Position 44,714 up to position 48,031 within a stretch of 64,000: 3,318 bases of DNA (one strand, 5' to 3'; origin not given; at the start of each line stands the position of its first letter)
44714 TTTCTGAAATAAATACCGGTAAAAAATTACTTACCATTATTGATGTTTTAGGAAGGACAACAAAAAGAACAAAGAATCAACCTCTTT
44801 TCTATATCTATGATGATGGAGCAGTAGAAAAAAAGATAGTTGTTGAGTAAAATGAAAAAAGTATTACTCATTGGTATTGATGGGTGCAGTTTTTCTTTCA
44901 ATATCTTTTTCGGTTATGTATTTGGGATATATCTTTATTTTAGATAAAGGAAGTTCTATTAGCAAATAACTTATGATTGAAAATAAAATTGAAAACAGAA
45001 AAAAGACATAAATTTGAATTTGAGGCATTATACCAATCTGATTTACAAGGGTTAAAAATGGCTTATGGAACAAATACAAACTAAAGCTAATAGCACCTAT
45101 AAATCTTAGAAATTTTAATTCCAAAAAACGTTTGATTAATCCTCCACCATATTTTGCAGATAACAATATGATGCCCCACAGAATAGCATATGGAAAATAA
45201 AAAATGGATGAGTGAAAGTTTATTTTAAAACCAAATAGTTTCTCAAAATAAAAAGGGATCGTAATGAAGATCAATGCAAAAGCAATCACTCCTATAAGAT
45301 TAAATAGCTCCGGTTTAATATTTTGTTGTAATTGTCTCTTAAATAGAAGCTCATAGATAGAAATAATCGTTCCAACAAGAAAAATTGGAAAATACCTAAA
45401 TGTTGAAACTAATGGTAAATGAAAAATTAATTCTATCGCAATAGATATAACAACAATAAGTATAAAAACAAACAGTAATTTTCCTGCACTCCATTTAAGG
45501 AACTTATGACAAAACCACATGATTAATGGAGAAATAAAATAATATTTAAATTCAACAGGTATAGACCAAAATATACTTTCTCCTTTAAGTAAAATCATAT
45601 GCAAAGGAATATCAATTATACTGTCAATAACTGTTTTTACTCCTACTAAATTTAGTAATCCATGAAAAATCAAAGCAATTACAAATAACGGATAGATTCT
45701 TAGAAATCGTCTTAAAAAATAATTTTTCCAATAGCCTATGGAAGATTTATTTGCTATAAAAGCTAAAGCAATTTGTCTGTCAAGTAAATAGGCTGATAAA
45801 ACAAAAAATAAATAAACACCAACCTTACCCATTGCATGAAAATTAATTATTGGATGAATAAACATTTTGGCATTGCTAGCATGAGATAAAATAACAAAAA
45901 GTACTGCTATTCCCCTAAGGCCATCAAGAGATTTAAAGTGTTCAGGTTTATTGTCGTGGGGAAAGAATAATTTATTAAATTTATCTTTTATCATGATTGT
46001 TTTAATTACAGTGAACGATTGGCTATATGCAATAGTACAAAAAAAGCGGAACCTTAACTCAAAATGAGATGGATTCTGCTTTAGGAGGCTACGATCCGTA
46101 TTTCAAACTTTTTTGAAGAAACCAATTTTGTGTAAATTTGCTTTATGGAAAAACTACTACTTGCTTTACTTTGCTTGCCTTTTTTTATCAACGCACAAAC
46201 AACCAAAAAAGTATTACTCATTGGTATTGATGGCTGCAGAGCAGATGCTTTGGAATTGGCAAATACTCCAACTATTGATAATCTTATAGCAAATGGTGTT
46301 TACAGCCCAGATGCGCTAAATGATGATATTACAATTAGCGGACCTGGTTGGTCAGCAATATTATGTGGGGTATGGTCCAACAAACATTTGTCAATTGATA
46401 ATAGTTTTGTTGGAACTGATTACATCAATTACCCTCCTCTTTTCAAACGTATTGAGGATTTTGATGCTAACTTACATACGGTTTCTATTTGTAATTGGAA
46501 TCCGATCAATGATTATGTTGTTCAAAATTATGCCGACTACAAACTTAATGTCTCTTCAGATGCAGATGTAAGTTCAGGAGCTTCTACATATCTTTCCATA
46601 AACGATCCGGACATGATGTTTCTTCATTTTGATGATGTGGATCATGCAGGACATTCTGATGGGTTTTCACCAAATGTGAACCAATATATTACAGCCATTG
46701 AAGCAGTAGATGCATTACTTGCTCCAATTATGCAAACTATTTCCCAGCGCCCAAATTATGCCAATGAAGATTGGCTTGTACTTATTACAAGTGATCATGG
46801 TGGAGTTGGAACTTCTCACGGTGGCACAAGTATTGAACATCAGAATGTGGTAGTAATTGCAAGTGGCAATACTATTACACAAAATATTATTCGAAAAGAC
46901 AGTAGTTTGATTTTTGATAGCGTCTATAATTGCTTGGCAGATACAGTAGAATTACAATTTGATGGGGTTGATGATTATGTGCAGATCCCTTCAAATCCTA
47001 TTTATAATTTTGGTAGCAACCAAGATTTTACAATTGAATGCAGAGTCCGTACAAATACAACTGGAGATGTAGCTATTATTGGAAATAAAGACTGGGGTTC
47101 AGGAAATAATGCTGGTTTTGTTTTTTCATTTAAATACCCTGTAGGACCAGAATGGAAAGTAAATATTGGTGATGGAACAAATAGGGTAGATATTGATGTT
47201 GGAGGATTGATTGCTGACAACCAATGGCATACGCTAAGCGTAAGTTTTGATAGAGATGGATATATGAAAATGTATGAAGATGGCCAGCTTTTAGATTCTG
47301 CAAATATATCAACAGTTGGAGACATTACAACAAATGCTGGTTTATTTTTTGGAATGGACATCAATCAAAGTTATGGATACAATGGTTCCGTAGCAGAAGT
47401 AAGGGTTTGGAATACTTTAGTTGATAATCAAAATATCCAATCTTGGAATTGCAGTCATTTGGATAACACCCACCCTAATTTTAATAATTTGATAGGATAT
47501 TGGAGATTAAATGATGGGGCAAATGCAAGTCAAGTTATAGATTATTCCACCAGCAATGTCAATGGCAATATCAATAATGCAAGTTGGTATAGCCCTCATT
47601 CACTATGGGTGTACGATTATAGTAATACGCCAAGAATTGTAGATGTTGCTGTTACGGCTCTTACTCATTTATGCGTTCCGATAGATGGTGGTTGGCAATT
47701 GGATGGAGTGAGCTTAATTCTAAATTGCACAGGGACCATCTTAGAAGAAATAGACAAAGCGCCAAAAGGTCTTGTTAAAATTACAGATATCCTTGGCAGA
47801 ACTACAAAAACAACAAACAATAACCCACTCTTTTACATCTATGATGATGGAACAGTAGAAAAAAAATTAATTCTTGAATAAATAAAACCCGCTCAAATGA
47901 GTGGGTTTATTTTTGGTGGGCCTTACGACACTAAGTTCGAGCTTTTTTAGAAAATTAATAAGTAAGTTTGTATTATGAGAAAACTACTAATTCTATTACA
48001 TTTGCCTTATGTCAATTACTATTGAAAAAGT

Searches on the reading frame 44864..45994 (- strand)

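Call 53: search_protein_families(library=pfam, proteins=[window:44864-45994:-], max_evalue=0.00001)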
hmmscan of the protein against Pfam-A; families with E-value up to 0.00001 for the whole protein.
window:44864-45994:- (376 aa): 1 family
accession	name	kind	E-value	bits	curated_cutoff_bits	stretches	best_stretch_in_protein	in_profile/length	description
PF01757.29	Acyl_transf_3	-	1.6e-28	100.2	31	1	21-345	2-324/326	Acyltransferase domain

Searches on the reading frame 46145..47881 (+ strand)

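Call 53: search_protein_families(library=pfam, proteins=[window:46145-47881:+], max_evalue=0.00001)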
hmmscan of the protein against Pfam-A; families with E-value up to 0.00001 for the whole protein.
window:46145-47881:+ (578 aa): 5 families
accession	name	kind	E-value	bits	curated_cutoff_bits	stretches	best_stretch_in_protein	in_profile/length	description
PF01663.27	Phosphodiest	-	1.1e-19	71.7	23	1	23-226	1-226/342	Type I phosphodiesterase / nucleotide pyrophosphatase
PF13385.13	Laminin_G_3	-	1.5e-17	64.6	27.6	1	273-431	1-150/151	Concanavalin A-like lectin/glucanases superfamily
PF16356.10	DUF4983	-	7.3e-12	46.1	26.4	1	441-525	3-88/88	Domain of unknown function (DUF4983)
PF01676.23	Metalloenzyme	-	1.1e-09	38.7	24.3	1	143-226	135-208/252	Metalloenzyme superfamily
PF07953.20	Toxin_R_bind_N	-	1.2e-06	28.8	23.8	1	259-424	19-189/191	Clostridium neurotoxin, N-terminal receptor binding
